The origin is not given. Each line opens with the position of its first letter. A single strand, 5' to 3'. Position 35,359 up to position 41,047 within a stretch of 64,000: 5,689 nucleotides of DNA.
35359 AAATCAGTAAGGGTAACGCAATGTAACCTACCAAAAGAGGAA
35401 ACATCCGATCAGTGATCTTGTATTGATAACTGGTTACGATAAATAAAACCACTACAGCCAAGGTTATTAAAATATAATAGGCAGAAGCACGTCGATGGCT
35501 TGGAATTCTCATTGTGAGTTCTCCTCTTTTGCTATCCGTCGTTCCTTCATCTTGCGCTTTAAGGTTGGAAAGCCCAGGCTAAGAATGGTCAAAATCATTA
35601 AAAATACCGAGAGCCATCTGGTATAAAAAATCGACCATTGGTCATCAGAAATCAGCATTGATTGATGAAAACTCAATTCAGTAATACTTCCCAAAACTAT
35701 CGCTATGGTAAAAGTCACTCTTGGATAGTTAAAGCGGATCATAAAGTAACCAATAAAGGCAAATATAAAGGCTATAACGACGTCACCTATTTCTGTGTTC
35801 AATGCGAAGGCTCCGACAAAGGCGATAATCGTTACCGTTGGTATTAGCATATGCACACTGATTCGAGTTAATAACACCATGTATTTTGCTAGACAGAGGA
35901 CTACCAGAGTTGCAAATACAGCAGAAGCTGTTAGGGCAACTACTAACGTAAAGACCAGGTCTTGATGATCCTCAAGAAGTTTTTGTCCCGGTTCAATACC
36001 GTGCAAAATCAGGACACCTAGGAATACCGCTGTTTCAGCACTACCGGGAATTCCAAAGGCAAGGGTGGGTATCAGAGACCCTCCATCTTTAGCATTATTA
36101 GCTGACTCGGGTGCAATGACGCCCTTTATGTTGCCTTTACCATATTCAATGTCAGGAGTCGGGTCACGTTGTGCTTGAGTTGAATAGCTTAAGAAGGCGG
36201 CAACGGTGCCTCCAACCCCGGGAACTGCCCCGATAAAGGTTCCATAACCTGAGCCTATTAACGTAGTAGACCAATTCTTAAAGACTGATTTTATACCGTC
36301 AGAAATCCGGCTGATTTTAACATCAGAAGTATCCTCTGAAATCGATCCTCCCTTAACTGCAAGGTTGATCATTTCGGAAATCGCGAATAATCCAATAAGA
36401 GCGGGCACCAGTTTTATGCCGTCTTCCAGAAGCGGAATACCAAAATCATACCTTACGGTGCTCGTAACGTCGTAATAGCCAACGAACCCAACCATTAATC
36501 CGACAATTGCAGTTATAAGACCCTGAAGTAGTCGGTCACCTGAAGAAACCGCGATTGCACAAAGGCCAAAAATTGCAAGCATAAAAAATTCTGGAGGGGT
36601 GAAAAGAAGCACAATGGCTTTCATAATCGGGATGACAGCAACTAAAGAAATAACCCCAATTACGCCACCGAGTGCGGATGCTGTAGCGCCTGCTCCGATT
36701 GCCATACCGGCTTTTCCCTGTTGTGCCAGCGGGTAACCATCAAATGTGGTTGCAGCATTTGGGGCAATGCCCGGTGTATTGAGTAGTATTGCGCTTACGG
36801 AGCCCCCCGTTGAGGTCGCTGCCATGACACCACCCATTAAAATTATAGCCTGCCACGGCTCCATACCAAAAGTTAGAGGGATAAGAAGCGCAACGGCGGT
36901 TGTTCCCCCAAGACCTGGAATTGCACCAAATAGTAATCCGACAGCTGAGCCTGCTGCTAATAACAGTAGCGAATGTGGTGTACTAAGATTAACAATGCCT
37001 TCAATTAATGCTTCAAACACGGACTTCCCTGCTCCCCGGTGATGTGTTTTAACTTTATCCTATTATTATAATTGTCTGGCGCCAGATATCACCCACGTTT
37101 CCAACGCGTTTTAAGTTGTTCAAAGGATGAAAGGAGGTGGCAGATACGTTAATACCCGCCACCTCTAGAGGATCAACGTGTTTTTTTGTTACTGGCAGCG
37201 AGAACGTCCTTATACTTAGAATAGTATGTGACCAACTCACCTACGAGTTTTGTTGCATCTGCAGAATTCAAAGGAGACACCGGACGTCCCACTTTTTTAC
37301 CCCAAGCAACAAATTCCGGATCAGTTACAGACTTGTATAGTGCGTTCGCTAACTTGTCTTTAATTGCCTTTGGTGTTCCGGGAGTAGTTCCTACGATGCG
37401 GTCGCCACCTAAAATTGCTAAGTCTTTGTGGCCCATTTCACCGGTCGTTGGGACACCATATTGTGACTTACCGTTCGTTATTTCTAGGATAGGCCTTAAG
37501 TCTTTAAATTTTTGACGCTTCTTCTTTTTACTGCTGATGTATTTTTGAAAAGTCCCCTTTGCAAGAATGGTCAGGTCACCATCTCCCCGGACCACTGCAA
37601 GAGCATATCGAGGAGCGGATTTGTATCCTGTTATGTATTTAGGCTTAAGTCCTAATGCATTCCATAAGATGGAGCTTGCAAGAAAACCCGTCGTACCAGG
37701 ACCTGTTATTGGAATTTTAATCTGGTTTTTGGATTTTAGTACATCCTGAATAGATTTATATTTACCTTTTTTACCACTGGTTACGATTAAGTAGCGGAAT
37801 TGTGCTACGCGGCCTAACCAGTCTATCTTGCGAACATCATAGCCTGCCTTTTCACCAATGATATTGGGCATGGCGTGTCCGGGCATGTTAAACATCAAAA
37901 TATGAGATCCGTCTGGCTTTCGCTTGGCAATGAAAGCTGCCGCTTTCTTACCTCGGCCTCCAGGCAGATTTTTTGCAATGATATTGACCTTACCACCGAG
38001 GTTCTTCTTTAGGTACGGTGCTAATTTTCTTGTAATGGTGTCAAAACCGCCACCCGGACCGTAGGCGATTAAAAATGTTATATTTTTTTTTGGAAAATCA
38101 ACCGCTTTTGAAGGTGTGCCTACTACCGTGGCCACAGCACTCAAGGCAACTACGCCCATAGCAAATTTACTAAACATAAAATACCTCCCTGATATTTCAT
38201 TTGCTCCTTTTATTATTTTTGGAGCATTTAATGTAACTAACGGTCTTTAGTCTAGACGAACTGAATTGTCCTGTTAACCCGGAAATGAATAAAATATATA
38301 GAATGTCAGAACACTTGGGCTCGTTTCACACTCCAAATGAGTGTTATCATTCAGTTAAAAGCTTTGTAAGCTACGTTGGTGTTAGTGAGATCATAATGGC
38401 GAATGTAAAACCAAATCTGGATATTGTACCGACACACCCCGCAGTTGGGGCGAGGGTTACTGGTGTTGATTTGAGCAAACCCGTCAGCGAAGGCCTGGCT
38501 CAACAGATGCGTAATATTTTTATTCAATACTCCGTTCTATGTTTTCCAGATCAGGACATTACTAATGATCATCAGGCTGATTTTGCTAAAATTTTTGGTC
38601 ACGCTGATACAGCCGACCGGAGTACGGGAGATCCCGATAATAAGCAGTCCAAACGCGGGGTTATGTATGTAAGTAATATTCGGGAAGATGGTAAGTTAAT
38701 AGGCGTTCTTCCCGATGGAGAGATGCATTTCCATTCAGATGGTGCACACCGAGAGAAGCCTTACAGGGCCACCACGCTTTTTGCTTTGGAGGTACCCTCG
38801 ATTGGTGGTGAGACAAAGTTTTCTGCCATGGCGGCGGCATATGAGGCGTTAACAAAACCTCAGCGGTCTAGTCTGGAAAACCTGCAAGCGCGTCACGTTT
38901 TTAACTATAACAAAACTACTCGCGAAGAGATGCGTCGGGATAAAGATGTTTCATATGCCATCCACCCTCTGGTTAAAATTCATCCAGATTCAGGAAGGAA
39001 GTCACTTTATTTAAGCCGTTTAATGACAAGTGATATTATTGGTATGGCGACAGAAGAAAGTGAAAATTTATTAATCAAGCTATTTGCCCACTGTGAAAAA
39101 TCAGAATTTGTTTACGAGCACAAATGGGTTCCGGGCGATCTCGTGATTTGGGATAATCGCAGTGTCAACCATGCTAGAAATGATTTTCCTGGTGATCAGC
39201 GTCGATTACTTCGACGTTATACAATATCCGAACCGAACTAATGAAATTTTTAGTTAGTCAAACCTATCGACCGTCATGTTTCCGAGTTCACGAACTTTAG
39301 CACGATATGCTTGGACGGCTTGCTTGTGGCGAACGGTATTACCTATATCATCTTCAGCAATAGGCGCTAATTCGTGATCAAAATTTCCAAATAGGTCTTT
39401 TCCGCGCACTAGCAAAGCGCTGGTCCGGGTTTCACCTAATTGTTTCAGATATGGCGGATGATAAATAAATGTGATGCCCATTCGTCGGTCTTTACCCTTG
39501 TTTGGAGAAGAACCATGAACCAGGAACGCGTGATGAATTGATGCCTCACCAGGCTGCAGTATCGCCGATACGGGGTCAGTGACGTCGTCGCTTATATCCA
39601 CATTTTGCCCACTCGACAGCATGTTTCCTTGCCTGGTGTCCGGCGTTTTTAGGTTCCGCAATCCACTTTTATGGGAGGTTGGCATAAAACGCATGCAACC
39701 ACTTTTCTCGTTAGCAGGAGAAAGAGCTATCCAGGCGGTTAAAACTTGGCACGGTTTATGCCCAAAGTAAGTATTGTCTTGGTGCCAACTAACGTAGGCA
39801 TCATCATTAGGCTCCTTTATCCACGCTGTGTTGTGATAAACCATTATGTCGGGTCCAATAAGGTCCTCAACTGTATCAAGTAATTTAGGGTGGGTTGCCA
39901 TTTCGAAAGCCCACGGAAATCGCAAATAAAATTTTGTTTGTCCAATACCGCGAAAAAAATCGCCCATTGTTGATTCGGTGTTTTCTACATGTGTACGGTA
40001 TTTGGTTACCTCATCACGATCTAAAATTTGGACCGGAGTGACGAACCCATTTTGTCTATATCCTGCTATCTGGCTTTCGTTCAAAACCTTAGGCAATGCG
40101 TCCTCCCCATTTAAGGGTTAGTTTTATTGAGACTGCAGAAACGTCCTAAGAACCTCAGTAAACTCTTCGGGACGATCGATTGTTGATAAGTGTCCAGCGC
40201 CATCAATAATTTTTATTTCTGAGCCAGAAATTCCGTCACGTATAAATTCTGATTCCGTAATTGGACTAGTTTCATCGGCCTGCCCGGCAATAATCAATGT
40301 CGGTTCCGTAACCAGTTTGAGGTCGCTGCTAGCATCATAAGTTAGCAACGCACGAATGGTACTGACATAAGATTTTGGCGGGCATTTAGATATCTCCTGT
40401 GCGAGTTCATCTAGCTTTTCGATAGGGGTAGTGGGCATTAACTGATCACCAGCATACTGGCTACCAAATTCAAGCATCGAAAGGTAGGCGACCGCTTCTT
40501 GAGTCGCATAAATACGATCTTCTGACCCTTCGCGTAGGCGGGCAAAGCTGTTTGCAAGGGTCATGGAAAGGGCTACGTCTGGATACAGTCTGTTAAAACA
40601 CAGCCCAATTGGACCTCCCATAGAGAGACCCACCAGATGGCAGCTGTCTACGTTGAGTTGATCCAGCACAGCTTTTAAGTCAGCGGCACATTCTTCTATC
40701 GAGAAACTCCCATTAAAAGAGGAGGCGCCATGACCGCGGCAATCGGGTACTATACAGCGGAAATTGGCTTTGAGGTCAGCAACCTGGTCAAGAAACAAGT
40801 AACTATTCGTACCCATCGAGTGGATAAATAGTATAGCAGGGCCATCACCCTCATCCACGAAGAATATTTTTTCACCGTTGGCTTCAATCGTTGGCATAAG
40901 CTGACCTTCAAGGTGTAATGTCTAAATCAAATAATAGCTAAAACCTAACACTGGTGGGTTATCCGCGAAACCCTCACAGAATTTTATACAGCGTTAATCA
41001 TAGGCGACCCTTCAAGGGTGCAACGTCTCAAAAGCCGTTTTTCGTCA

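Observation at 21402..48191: Three UbiD-family decarboxylase paralogs in one island with no UbiX (prFMN synthase) or small partner subunit in the window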

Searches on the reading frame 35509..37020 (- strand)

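Call 4: search_protein_families(library=pfam, proteins=[window:35509-37020:-])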
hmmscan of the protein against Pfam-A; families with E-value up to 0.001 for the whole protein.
window:35509-37020:- (503 aa): 1 family
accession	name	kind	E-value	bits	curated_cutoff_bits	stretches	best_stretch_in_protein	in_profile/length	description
PF01970.21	TctA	-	4.5e-129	431.2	28.9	1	18-437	1-421/423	Tripartite tricarboxylate transporter TctA family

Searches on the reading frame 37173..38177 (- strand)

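Call 4: search_protein_families(library=pfam, proteins=[window:37173-38177:-])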
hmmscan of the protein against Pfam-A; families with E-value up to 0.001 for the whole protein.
window:37173-38177:- (334 aa): 1 family
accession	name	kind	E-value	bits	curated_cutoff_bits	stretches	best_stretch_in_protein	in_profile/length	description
PF03401.19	TctC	-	5e-10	39.8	27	1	48-315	1-261/274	Tripartite tricarboxylate transporter family receptor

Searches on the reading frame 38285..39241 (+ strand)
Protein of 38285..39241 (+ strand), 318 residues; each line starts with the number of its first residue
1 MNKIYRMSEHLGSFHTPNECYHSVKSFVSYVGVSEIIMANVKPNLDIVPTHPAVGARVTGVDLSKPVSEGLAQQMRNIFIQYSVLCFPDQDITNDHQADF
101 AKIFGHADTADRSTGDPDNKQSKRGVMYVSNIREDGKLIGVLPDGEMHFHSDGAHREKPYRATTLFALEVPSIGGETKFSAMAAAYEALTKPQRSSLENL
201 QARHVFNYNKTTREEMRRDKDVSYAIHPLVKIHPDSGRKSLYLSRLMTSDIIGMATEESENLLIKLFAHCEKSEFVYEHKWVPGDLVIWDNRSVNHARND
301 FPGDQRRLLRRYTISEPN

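Call 4: search_protein_families(library=pfam, proteins=[window:38285-39241:+])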
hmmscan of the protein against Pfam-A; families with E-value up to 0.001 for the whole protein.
window:38285-39241:+ (318 aa): 1 family
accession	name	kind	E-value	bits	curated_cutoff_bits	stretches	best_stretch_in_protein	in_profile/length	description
PF02668.22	TauD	-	3.5e-59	201.3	27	1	48-311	3-266/267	Taurine catabolism dioxygenase TauD, TfdA family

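Call 71: search_protein_families(library=ncbifam, proteins=[window:38285-39241:+], max_evalue=1e-10)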
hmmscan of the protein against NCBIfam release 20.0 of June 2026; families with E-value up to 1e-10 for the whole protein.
window:38285-39241:+ (318 aa): 3 families
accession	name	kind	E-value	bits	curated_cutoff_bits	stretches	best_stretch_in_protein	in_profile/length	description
NF007104.0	PRK09553.1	equivalog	5.5e-49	166.8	313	1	44-315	4-274/282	taurine dioxygenase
NF045815.1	Neo-PentlctneFsynPtlD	equivalog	1.6e-43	149.1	550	1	52-311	9-283/301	neopentalenolactone/pentalenolactone F synthase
NF049937.1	CMthFAOxDecarbScoE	equivalog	2.3e-19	69.6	400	1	53-297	10-266/295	(3R)-3-[(carboxymethyl)amino]fatty acid oxygenase/decarboxylase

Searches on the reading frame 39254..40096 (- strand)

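Call 4: search_protein_families(library=pfam, proteins=[window:39254-40096:-])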
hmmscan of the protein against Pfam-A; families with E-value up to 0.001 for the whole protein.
window:39254-40096:- (280 aa): 1 family
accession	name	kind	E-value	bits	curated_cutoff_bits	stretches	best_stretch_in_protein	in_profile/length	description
PF05721.19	PhyH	-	2.9e-28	100.1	22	1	13-206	1-212/213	Phytanoyl-CoA dioxygenase (PhyH)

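Call 71: search_protein_families(library=ncbifam, proteins=[window:39254-40096:-], max_evalue=1e-10)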
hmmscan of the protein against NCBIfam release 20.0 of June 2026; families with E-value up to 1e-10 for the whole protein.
window:39254-40096:- (280 aa): 1 family
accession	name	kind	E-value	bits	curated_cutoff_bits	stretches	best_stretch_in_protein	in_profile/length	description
TIGR01762.1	chlorin-enz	subfamily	2.2e-13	50.2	226.3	0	6-144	4-159/288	chlorinating enzyme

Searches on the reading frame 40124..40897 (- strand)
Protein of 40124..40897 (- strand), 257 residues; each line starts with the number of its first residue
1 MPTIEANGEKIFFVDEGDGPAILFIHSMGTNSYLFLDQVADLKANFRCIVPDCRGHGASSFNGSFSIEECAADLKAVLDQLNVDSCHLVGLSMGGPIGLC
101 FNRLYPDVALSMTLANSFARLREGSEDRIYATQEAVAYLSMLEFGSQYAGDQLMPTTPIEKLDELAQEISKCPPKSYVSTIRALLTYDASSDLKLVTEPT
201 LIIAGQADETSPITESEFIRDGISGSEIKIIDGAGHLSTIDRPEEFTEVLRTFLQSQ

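Call 4: search_protein_families(library=pfam, proteins=[window:40124-40897:-])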
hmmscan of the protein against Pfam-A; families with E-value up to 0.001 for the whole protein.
window:40124-40897:- (257 aa): 3 families
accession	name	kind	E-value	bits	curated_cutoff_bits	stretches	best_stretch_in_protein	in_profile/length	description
PF00561.26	Abhydrolase_1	-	6.6e-24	85.3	25.8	1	20-117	1-102/245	alpha/beta hydrolase fold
PF12697.13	Abhydrolase_6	-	2.6e-17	64.7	26.3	1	22-248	1-216/217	Alpha/beta hydrolase family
PF12146.15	Hydrolase_4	-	4.4e-11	43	27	1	21-239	6-235/239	Serine aminopeptidase, S33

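Call 71: search_protein_families(library=ncbifam, proteins=[window:40124-40897:-], max_evalue=1e-10)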
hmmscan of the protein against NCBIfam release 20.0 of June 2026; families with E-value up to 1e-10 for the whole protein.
window:40124-40897:- (257 aa): 14 families
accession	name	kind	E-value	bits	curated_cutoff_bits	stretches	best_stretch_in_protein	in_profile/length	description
TIGR02427.1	protocat_pcaD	equivalog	4.9e-42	144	255.85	1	16-255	10-251/251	3-oxoadipate enol-lactonase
NF051488.1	bifunc_PcaDC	exception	5.6e-42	144.2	390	1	18-256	11-252/375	bifunctional 3-oxoadipate enol-lactonase/4-carboxymuconolactone decarboxylase PcaDC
NF051487.1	bifunc_PcaCD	exception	1.7e-32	113.1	430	1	21-255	174-412/413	bifunctional 4-carboxymuconolactone decarboxylase/3-oxoadipate enol-lactonase PcaCD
TIGR03611.1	RutD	equivalog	4.2e-28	98.4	238.5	1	15-257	9-258/258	pyrimidine utilization protein D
NF011457.0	PRK14875.1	equivalog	3e-21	75.8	307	1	4-115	115-229/372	acetoin dehydrogenase dihydrolipoyllysine-residue acetyltransferase subunit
NF050089.1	i_nPHAscl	equivalog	5.4e-21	74.9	300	1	6-118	4-118/288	intracellular short-chain-length polyhydroxyalkanoate depolymerase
NF002938.0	PRK03592.1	equivalog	1.7e-19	70.3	241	1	2-119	13-131/298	haloalkane dehalogenase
TIGR01738.1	bioH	equivalog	4e-18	65.9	206.95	1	17-253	1-244/245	pimeloyl-ACP methyl ester esterase BioH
TIGR03056.1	bchO_mg_che_rel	equivalog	4.6e-17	61.9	172.55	1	12-99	19-110/278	alpha/beta fold hydrolase BchO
NF002873.0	PRK03204.1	equivalog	6.1e-17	61.9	466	1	9-117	24-134/286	haloalkane dehalogenase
TIGR03695.1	menH_SHCHC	equivalog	7.8e-17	61.5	208.55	1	19-115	2-102/252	2-succinyl-6-hydroxy-2,4-cyclohexadiene-1-carboxylate synthase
NF045945.1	ProImpepLactob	equivalog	3.2e-14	53.1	400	0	182-256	219-292/293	proline iminopeptidase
TIGR01250.1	pro_imino_pep_2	subfamily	2.6e-13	50.2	167.65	0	184-254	218-287/288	proline iminopeptidase-family hydrolase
NF052610.1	macro_16_ester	equivalog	1.8e-12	47.2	420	0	62-119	72-129/281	alpha/beta fold macrolide esterase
